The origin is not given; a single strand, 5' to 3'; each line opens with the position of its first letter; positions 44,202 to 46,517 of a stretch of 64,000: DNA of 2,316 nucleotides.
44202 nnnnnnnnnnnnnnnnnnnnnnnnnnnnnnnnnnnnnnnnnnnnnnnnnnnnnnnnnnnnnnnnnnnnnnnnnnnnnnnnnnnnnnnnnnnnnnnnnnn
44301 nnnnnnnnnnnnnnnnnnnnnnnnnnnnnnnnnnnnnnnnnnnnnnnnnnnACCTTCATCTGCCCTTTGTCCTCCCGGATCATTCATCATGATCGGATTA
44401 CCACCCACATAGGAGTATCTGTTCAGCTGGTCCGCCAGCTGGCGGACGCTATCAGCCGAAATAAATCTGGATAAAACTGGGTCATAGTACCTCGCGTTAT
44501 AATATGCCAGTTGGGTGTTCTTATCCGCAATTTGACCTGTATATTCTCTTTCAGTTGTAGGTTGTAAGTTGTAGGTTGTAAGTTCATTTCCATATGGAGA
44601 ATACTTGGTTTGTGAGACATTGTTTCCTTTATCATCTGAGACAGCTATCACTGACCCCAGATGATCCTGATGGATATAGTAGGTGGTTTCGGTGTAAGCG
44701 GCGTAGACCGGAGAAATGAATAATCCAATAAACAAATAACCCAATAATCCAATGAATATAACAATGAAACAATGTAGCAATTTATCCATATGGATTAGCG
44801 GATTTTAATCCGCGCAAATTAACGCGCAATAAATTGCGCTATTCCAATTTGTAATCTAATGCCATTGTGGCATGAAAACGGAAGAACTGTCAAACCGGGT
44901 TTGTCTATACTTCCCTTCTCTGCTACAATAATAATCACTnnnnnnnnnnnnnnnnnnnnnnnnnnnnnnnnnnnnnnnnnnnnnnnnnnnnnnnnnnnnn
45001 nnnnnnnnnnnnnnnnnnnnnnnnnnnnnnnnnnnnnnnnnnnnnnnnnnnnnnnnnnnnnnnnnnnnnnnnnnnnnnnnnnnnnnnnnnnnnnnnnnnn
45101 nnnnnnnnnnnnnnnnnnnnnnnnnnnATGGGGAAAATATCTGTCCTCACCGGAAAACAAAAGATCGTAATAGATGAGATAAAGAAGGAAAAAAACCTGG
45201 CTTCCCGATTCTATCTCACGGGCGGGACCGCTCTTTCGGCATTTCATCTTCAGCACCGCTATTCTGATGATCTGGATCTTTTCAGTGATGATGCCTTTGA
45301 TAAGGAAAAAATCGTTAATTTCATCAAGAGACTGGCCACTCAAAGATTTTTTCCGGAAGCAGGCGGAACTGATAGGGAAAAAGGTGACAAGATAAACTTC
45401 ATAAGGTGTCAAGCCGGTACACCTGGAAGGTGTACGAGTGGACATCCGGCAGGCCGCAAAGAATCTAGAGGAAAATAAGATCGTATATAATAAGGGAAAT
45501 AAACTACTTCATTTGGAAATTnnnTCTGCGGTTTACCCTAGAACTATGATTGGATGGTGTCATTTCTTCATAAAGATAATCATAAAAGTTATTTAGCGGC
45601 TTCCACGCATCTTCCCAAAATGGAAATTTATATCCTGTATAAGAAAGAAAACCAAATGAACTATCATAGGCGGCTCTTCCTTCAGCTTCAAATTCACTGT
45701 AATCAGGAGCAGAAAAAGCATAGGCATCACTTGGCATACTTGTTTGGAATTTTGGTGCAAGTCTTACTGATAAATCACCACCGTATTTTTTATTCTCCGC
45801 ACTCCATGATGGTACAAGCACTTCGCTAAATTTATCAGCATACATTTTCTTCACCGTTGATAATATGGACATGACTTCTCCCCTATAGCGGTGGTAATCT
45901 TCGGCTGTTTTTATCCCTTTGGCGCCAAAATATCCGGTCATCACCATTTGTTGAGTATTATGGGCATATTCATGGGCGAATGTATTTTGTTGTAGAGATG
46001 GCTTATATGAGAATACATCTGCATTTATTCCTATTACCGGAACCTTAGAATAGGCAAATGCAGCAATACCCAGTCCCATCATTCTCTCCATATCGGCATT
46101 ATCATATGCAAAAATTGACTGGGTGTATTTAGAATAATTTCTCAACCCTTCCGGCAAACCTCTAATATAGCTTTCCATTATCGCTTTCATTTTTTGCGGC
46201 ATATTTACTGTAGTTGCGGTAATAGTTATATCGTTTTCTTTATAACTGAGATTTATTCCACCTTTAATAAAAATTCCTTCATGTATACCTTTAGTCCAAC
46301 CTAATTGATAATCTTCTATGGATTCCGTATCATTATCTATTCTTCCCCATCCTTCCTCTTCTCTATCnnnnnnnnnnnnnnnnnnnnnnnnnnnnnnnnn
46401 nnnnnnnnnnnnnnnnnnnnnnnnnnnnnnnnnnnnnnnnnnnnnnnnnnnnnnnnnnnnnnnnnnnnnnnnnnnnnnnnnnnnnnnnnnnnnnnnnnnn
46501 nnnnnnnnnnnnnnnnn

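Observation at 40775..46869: Array of three Sec-signal + RHS-core + variable-tip toxin cassettes, two with HExxH tips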

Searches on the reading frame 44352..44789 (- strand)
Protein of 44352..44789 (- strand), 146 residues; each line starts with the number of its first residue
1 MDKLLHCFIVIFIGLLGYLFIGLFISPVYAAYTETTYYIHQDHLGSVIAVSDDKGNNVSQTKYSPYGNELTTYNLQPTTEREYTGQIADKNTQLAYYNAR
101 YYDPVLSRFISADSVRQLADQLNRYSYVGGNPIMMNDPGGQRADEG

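Call 12: find_homologous_proteins(query=window:44352-44789:-, max_evalue=0.001)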
Query seq(146 aa) (146 aa): 13 proteins with E <= 0.001 among 36 candidates.
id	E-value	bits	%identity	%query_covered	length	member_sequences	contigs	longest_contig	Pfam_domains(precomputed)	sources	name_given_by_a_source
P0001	7.5e-48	181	62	96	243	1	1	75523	PF25023.2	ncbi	-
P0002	4.2e-32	130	53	94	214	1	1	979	PF25023.2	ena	-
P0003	4.5e-31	126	71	63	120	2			PF25023.2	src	-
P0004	2.0e-25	108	45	95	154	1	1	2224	PF25023.2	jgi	-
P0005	6.5e-25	106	50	77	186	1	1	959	PF25023.2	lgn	-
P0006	2.9e-22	98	51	78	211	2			-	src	-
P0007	1.4e-19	89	69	47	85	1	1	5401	PF25023.2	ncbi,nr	ncbi:hypothetical protein MUP32_04835 [Candidatus Microgenomates bacterium]|nr:hypothetical protein 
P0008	6.1e-19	87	48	73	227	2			PF25023.2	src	-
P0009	3.2e-16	78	46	73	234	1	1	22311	PF25023.2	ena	-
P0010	3.6e-12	65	59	47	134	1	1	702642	-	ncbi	-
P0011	1.0e-11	64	50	53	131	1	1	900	-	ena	-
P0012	3.5e-11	62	54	46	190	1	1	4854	-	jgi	jgi:RHS repeat-associated protein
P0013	5.5e-10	58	56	43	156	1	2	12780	-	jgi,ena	-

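Call 14: find_encoding_contigs(protein=P0001, flank=2000, max_places=3)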
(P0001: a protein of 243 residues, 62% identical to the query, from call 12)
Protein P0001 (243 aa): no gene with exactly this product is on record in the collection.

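Call 15: find_encoding_contigs(protein=P0006, flank=10000, max_places=4)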
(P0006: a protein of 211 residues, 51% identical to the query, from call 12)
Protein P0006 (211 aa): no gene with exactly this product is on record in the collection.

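Call 18: find_related_loci(query=A2, collection=genome_contigs, flank=10000)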
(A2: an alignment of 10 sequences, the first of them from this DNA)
Query A2 (146 aa) in genome_contigs; peptide patterns used: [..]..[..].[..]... (x = any residue, [..] = any of these).
136 stretches matched a pattern; 115 encode a relative of the query (tblastn E <= 1e-3); the best 80 are kept; 77 distinct loci.
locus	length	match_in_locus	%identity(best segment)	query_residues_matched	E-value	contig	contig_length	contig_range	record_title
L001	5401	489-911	63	3-145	3e-52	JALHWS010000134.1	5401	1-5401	MAG: Candidatus Microgenomates bacterium isolate PFL108 seq_2888321, whole genome shotgun sequence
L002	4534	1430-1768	71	31-146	2e-48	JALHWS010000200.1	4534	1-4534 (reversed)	MAG: Candidatus Microgenomates bacterium isolate PFL108 seq_4739358, whole genome shotgun sequence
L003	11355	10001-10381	55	15-140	4e-38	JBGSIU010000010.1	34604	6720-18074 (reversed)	MAG: Patescibacteria group bacterium isolate JTS-AC14 k141_1167621, whole genome shotgun sequence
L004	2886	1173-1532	49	20-144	3e-33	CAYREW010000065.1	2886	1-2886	MAG TPA_asm: uncultured Candidatus Saccharibacteria bacterium isolate SRP141376_co2_233 genome assembly, contig: NODE_51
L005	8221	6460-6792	51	36-145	1e-28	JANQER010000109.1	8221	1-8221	MAG: Elusimicrobia bacterium isolate PL23a_bin.39 k99_5157667, whole genome shotgun sequence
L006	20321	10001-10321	53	38-144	3e-28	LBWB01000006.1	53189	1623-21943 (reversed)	MAG: Candidatus Woesebacteria bacterium GW2011_GWB1_39_12 UT24_C0006, whole genome shotgun sequence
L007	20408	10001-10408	41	10-143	1e-27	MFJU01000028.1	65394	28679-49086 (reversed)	MAG: Candidatus Gottesmanbacteria bacterium RIFCSPLOWO2_01_FULL_42_22 rifcsplowo2_01_scaffold_355, whole genome shotgun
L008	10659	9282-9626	48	36-144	1e-24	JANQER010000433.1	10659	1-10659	MAG: Elusimicrobia bacterium isolate PL23a_bin.39 k99_3822733, whole genome shotgun sequence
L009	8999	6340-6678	47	37-144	2e-24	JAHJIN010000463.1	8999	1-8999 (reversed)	MAG: Chloroflexota bacterium isolate Modern_marine_rock_biofilm.mb.101 Modern_marine_roc.mb.101_k141_643771, whole genom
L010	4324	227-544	44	36-141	1e-23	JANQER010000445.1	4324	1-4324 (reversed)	MAG: Elusimicrobia bacterium isolate PL23a_bin.39 k99_3191374, whole genome shotgun sequence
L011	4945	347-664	50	36-141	1e-22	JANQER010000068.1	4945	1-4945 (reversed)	MAG: Elusimicrobia bacterium isolate PL23a_bin.39 k99_3441264, whole genome shotgun sequence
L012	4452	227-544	47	36-141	2e-21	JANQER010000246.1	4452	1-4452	MAG: Elusimicrobia bacterium isolate PL23a_bin.39 k99_2027387, whole genome shotgun sequence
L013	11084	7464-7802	44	38-141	1e-22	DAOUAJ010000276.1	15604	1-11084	MAG TPA_asm: Anaerolineae bacterium isolate H63_643 k137_143248, whole genome shotgun sequence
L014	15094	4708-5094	37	15-140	5e-21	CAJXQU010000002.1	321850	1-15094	MAG TPA_asm: uncultured proteobacterium isolate SRR3933267_bin.2_MetaBAT_v2.12.1_MAG genome assembly, contig: NODE_5_len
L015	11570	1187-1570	38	10-142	5e-20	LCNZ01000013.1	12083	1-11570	MAG: Candidatus Amesbacteria bacterium GW2011_GWB1_47_19 UX91_C0013, whole genome shotgun sequence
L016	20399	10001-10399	37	9-141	6e-20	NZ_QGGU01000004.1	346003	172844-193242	Pleionea mediterranea strain DSM 25350 Ga0215703_104, whole genome shotgun sequence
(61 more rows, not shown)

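Call 24: search_protein_representatives(alignment_id=A2)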
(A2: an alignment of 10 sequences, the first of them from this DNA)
Query: 10 sequences, 156 profile positions. Proteins with E-value up to 0.001 (for the whole library): 283260; up to 1e-10: 109332; up to 1e-30: 363. The best 150 are listed.
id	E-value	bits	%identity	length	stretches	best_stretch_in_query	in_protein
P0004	1.1e-61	223.5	-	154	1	8-152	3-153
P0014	1.8e-61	222.8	-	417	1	7-143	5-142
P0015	5.0e-61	221.3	-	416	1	3-143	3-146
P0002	2.4e-60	219.1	-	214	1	1-153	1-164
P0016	8.3e-59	214.1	-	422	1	7-143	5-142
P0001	2.6e-58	212.5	-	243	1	5-151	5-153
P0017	2.3e-57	209.4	-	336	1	6-155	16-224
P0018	1.4e-56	206.9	-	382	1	8-143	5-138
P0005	1.0e-55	204.1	-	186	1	3-153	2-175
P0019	3.1e-55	202.5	-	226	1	4-143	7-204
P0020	1.1e-54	200.8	-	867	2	32-140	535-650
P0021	1.3e-54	200.5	-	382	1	21-143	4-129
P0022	3.6e-54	199.1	-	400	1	18-143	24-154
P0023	5.4e-53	195.2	-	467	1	4-149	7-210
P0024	7.4e-52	191.5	-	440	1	4-140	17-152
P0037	2.4e-48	180.1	-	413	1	6-146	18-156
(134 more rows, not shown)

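Call 27: search_protein_families(library=pfam, alignment_id=A3, max_evalue=0.001)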
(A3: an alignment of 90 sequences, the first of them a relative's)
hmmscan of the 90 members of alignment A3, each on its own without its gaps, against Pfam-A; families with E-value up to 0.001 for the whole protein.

A. member 1, P0015 (416 aa): 0 families

B. families by the number of members that match (of 90 scanned): 10 families
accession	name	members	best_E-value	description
PF03527.20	RHS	24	2e-06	RHS protein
PF13529.12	Peptidase_C39_2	2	3.4e-05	Peptidase_C39 like family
PF02557.22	VanY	1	2.3e-09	D-alanyl-D-alanine carboxypeptidase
PF03372.29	Exo_endo_phos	1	5.5e-09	Endonuclease/Exonuclease/phosphatase family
PF04473.18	DUF553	1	4.1e-06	Transglutaminase-like domain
PF08241.18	Methyltransf_11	1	9.1e-06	Methyltransferase domain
PF11617.13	Cu-binding_MopE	1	7.5e-05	Putative metal-binding motif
PF25023.1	TEN_YD-shell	1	8.4e-05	Teneurin YD-shell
PF11814.14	DUF3335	1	9.3e-05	Peptidase_C39 like family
PF10263.15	SprT-like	1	0.00063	SprT-like family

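Call 44: search_protein_families(library=pfam, proteins=[P0037], max_evalue=10)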
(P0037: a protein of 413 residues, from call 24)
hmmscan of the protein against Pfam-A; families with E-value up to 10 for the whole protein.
P0037 (413 aa): 6 families
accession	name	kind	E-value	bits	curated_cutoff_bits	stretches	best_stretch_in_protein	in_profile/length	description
PF03527.20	RHS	-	0.0003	21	27.9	1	48-79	2-33/38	RHS protein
PF10263.15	SprT-like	-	0.00063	20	25.6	1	246-287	28-71/108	SprT-like family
PF25023.1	TEN_YD-shell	-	0.0025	16.4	50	1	20-124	764-866/909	Teneurin YD-shell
PF14521.12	Aspzincin_M35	-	0.0031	18.4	30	1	253-297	60-113/142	Lysine-specific metallo-endopeptidase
PF13582.12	Reprolysin_3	-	0.17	12.8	22.4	1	234-288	61-117/123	Metallo-peptidase family M12B Reprolysin-like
PF09337.16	zf-H2C2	-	0.2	12.4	25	1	283-300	1-18/39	H2C2 zinc finger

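Call 75: predict_structure(alignment_id=A7)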
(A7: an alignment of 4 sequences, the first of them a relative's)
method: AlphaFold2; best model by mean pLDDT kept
length: 417 residues; sequences in the alignment: 4
mean_pLDDT: 36.9   pTM: 0.26
mean pLDDT of the five models: 36.9, 35.6, 35.5, 34.9, 34.2
residues with pLDDT >= 90: 4; 70-90: 13; 50-70: 24; < 50: 376
segments of 3 or more residues with pLDDT < 50: 22-33, 38-45, 54-197, 202-251, 257-298, 302-417
pLDDT, mean of each block of 10 residues (from residue 1): 86 74 37 48 50 43 26 28 34 34 38 28 26 22 23 24 23 33 38 47 45 40 44 33 40 49 46 41 29 43 44 33 33 31 23 24 28 26 30 40 37 26
secondary structure, 60 per line:
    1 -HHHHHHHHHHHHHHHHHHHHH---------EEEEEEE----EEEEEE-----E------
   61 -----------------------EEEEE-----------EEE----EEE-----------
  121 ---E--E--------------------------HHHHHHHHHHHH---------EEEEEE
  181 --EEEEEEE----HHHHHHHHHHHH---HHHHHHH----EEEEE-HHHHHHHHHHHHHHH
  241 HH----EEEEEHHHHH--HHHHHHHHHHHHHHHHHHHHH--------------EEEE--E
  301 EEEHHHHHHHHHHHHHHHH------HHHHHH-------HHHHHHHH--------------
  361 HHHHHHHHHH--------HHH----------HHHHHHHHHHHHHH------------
elements in order: H2-22 E32-38 E43-48 E84-88 E100-102 E107-109 H154-165 E175-180 E183-189 H194-205 H209-215 E220-224 H226-242 E247-251 H252-256 H259-279 E294-297 E300-303 H304-319 H326-331 H339-346 H361-370 H392-405

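Call 76: find_related_loci(query=A2, collection=metagenome_contigs, flank=8000)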
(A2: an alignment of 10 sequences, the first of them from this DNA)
Query A2 (146 aa) in metagenome_contigs; peptide patterns used: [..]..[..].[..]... (x = any residue, [..] = any of these).
401 stretches matched a pattern; 353 encode a relative of the query (tblastn E <= 1e-3); the best 80 are kept; 79 distinct loci.
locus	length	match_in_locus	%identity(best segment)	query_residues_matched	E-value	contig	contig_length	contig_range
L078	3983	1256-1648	69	19-146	9e-54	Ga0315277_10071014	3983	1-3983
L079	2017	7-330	66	31-141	2e-40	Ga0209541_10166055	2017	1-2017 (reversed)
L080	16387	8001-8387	54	3-140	2e-39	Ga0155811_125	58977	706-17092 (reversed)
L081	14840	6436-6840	47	3-143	2e-32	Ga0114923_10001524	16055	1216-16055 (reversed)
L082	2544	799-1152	51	30-145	4e-31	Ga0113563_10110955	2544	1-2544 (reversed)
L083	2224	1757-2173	45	5-145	7e-31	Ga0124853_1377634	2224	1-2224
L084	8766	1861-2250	46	9-146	1e-29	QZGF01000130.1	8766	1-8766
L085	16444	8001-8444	45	7-145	4e-29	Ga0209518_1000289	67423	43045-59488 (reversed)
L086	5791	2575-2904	51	33-145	6e-29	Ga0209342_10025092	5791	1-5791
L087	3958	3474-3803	51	33-145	1e-28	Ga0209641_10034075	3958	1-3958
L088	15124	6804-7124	53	38-144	2e-28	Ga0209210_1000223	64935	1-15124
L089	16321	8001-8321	53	38-144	2e-28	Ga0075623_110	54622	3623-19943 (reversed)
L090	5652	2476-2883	41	10-143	9e-28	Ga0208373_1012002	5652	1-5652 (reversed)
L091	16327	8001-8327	51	34-145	6e-28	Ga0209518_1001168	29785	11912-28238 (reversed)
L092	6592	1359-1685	51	34-145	6e-28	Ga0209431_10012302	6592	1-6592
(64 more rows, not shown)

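Call 85: search_protein_families(library=pfam, proteins=[L016:9983-10882:+, L016:10893-11420:+, L016:13679-14119:+, L014:4696-5610:+, L014:5613-6125:+, L007:10001-11194:+, L007:11565-12587:+, L003:9935-11197:+, P0018, L002:1319-2509:+], max_evalue=0.01)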
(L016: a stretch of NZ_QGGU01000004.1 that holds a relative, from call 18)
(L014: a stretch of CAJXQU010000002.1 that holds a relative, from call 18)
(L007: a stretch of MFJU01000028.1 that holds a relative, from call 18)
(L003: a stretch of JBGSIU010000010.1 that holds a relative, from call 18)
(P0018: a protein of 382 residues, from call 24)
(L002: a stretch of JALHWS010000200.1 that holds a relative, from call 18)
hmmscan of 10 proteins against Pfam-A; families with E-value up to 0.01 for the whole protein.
L016:9983-10882:+ (299 aa): 2 families
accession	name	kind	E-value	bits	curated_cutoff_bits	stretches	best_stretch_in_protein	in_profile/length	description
PF03527.20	RHS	-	1.8e-08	34.5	27.9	1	33-69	1-37/38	RHS protein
PF25023.1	TEN_YD-shell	-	0.002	16.7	50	1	34-134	790-894/909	Teneurin YD-shell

L016:10893-11420:+ (175 aa): 0 families

L016:13679-14119:+ (146 aa): 0 families

L014:4696-5610:+ (304 aa): 2 families
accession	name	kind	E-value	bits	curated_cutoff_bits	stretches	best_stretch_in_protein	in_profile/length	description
PF03527.20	RHS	-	2.1e-05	24.7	27.9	1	28-54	3-29/38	RHS protein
PF25023.1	TEN_YD-shell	-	2.2e-05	23.2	50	1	20-129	785-894/909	Teneurin YD-shell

L014:5613-6125:+ (170 aa): 0 families

L007:10001-11194:+ (397 aa): 0 families

L007:11565-12587:+ (340 aa): 0 families

L003:9935-11197:+ (420 aa): 1 family
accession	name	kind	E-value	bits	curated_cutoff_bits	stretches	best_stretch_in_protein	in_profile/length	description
PF03527.20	RHS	-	1.2e-05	25.5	27.9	1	44-79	2-37/38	RHS protein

P0018 (382 aa): 1 family
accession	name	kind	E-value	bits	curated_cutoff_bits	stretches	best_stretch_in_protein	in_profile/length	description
PF03527.20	RHS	-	5.2e-05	23.5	27.9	1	31-65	1-35/38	RHS protein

L002:1319-2509:+ (396 aa): 2 families
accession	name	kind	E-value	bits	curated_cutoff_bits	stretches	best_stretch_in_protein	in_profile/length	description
PF03527.20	RHS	-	1e-05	25.7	27.9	1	44-77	2-35/38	RHS protein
PF25023.1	TEN_YD-shell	-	0.0026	16.3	50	1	41-120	787-866/909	Teneurin YD-shell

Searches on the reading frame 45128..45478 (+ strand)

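Call 5: search_protein_families(library=pfam, proteins=[window:45128-45478:+], max_evalue=0.01)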
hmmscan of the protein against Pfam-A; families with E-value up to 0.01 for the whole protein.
window:45128-45478:+ (116 aa): 1 family
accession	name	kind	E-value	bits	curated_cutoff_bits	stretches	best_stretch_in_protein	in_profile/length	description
PF08843.17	AbiEii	-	6.1e-10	39.9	22.5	1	23-85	10-75/238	Nucleotidyl transferase AbiEii toxin, Type IV TA system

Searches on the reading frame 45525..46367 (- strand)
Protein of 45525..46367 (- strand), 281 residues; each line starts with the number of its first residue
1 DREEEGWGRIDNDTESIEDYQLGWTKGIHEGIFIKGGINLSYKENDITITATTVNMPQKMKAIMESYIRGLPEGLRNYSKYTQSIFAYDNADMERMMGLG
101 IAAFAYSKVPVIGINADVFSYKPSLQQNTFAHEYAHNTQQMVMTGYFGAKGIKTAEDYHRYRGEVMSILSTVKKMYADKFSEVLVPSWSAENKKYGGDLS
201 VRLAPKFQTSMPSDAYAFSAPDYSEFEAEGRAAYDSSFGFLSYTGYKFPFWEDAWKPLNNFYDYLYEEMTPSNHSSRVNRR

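Call 41: find_homologous_proteins(query=window:45525-46367:-, max_evalue=0.01)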
Query seq(281 aa) (281 aa): 1 proteins with E <= 0.01 among 519 candidates.
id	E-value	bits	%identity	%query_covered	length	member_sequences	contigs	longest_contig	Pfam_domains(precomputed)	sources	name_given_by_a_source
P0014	2.7e-188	642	100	100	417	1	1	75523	PF25023.2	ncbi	-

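Call 44: search_protein_families(library=pfam, proteins=[window:45525-46367:-], max_evalue=10)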
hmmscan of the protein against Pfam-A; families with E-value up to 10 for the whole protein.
seq(281 aa): 0 families
